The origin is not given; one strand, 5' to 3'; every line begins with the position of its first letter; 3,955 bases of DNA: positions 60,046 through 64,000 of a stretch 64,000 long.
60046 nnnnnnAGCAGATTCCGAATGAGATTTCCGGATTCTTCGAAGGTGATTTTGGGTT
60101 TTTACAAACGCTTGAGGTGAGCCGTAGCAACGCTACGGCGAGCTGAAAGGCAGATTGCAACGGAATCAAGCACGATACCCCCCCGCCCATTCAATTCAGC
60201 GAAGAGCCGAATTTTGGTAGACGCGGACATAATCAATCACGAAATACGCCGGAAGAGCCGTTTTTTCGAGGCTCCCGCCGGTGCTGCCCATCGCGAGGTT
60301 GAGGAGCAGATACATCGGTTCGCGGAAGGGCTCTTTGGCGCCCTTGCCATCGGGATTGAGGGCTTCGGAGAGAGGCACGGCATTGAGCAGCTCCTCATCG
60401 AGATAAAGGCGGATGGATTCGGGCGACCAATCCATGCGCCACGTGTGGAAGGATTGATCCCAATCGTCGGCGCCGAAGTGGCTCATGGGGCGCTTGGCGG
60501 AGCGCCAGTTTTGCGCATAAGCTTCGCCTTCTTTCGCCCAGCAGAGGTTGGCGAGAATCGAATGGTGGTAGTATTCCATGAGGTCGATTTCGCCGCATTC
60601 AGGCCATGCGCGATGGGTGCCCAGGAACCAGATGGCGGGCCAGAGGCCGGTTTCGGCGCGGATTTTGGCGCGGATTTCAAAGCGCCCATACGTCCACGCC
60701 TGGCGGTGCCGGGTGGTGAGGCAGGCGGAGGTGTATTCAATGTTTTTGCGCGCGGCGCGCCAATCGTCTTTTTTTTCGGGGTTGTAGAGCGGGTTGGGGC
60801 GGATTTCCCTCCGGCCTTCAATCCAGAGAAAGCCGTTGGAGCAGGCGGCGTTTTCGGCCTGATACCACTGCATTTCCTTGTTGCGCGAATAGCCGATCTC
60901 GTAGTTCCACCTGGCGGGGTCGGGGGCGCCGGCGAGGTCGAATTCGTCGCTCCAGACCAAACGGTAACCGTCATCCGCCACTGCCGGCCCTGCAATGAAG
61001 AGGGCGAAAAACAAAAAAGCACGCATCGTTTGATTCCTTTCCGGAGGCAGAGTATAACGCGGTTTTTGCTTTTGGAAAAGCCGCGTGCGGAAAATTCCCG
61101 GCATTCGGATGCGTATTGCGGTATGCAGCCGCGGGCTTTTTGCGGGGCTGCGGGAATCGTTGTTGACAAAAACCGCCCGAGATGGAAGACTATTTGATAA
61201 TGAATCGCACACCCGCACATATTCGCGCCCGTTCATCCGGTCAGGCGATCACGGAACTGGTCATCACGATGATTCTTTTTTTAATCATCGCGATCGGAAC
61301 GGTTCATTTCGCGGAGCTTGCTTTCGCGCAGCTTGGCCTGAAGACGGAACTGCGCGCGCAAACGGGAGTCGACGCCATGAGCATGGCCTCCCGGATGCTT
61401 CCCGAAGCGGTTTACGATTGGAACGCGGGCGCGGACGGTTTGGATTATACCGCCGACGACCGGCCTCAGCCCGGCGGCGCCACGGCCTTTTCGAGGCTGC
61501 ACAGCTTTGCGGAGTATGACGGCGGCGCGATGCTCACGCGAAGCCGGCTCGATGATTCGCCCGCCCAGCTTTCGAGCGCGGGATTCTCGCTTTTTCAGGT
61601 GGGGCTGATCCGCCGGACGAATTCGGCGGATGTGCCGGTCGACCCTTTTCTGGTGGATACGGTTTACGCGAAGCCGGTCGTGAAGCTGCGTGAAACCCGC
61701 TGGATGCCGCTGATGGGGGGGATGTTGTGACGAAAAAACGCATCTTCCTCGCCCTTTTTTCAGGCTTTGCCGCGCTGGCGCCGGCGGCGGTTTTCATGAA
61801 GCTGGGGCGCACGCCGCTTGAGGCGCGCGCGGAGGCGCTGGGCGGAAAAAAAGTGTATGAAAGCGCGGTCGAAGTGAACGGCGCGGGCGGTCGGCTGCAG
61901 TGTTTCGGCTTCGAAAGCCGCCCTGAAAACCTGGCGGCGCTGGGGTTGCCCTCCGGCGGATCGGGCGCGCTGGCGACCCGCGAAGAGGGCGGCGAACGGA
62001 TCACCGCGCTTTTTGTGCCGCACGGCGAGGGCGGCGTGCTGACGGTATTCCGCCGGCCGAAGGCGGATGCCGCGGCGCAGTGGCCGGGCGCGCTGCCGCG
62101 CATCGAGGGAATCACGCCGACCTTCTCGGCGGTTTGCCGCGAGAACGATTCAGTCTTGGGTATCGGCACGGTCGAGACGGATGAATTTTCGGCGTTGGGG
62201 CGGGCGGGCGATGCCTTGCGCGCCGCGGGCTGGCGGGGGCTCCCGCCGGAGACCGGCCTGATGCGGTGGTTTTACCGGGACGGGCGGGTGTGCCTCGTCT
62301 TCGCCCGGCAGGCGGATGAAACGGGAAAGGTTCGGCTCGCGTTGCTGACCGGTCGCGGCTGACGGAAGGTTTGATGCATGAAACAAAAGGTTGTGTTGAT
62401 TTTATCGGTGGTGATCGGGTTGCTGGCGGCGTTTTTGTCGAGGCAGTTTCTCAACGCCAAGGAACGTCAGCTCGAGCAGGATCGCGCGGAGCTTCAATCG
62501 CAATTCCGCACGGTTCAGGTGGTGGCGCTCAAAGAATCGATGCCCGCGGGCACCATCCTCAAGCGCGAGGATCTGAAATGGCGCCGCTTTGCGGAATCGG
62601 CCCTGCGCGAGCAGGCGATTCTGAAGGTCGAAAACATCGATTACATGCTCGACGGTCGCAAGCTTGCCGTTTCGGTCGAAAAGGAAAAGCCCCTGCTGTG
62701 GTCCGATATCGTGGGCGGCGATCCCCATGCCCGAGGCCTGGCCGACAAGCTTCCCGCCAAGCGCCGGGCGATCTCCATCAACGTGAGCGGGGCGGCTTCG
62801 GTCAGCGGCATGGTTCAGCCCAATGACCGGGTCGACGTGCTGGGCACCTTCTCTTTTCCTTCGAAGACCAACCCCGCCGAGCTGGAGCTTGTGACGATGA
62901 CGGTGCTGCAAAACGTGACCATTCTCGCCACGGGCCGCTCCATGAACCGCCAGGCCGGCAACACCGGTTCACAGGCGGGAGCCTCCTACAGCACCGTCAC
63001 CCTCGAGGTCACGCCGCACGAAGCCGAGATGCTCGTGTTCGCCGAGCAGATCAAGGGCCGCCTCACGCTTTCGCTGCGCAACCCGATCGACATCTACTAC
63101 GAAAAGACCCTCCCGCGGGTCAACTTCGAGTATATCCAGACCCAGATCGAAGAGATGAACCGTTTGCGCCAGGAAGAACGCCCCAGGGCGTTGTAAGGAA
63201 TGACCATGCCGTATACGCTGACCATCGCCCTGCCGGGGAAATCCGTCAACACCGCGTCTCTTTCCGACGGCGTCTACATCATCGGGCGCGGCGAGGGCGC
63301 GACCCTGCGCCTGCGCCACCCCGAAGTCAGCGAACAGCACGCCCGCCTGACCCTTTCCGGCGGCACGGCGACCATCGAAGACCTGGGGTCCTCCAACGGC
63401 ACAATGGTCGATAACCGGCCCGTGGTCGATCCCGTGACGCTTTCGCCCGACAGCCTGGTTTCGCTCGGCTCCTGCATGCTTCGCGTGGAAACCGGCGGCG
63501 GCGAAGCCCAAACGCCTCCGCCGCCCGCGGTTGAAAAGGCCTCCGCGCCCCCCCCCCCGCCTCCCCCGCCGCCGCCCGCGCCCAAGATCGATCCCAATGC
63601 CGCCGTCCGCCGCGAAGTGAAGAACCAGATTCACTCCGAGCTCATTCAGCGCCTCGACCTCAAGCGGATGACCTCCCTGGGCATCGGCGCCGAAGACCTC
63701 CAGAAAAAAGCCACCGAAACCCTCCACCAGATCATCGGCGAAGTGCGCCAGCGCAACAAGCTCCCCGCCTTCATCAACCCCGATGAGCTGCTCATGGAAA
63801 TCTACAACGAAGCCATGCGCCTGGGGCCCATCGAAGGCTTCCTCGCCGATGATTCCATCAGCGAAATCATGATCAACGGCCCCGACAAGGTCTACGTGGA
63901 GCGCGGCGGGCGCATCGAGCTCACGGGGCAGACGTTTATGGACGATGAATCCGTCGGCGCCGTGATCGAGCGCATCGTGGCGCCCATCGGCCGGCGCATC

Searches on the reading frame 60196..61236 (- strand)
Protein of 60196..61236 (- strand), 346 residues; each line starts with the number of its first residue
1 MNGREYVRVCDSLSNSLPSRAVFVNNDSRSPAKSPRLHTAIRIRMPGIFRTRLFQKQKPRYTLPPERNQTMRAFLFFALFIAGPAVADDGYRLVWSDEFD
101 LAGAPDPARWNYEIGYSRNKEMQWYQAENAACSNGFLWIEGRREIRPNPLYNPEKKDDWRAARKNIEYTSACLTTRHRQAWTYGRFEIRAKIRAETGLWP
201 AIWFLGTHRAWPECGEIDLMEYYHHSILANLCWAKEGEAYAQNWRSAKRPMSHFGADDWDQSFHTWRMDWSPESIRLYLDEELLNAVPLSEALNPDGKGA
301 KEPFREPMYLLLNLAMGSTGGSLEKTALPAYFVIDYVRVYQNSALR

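Call 10: search_protein_families(library=pfam, proteins=[window:60196-61236:-])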
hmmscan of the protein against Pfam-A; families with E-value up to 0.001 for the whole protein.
window:60196-61236:- (346 aa): 2 families
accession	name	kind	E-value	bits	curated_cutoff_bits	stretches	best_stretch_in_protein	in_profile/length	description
PF00722.28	Glyco_hydro_16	-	1.5e-13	51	22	1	168-318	29-160/175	Glycosyl hydrolases family 16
PF03935.22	SKN1_KRE6_Sbg1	-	1.7e-13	50.3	30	2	88-206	114-223/501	Beta-glucan synthesis-associated protein SKN1/KRE6/Sbg1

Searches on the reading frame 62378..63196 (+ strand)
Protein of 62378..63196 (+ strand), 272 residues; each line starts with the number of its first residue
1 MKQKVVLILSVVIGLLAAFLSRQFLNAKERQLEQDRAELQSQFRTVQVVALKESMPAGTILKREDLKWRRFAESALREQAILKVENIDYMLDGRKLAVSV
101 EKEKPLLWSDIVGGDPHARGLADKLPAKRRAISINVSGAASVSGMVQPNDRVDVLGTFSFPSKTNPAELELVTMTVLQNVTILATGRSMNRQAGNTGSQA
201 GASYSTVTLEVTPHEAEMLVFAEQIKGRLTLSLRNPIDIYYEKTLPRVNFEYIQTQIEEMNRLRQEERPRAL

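Call 11: search_protein_families(library=pfam, proteins=[window:62378-63196:+])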
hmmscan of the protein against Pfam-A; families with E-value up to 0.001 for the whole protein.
window:62378-63196:+ (272 aa): 2 families
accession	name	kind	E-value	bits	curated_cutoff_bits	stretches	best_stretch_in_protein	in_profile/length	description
PF16976.10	RcpC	-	1.5e-26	93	28.8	1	120-234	2-114/114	Flp pilus assembly protein RcpC/CpaB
PF13144.11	ChapFlgA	-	0.00037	21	23.8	1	47-148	2-97/122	Chaperone for flagella basal body P-ring formation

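Call 17: find_encoding_contigs(protein=window:62378-63196:+, flank=10000, max_places=10)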
Protein window:62378-63196:+ (272 aa): 2 contigs read that carry it; 2 places shown.
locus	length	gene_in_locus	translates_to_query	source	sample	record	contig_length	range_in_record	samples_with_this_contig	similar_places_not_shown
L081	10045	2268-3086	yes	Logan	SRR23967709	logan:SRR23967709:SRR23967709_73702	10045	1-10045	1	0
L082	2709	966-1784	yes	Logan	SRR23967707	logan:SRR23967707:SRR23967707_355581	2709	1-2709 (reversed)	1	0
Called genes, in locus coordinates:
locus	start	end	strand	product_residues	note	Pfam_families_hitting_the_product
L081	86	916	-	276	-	PF03935:SKN1_KRE6_Sbg1 (weak), PF26113:GH16_XgeA (weak), PF00722:Glyco_hydro_16, PF03935:SKN1_KRE6_Sbg1 (weak)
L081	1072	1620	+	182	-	-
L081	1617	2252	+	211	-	-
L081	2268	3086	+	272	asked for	PF16976:RcpC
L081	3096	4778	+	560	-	PF16697:Yop-YscD_cpl, PF00498:FHA, PF00437:T2SSE, PF27713:UCP018868 (weak)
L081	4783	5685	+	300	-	PF00482:T2SSF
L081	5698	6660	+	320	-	PF00482:T2SSF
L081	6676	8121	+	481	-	PF16697:Yop-YscD_cpl, PF00498:FHA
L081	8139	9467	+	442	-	PF08308:PEGA, PF13620:CarboxypepD_reg (faint), PF13715:CarbopepD_reg_2 (faint), PF08308:PEGA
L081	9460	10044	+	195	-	?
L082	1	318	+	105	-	?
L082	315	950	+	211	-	-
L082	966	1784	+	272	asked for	PF16976:RcpC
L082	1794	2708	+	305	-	?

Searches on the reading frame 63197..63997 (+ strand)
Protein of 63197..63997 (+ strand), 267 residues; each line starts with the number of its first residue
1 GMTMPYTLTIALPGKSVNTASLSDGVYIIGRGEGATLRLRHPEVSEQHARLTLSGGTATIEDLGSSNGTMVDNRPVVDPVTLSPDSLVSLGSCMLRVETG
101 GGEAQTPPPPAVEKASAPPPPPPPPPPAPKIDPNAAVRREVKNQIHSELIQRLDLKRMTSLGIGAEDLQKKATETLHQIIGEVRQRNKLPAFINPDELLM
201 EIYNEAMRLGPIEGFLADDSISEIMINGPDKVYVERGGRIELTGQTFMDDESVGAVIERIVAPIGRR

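Call 11: search_protein_families(library=pfam, proteins=[window:63197-63997:+])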
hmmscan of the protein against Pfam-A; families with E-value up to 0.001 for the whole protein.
window:63197-63997:+ (267 aa): 2 families
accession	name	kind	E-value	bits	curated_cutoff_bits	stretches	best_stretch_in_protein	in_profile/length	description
PF00498.31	FHA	-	4.4e-16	59.5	20.7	1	27-91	1-67/67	FHA domain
PF16697.10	Yop-YscD_cpl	-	3.2e-10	40.6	33.2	1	20-97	12-90/94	Inner membrane component of T3SS, cytoplasmic domain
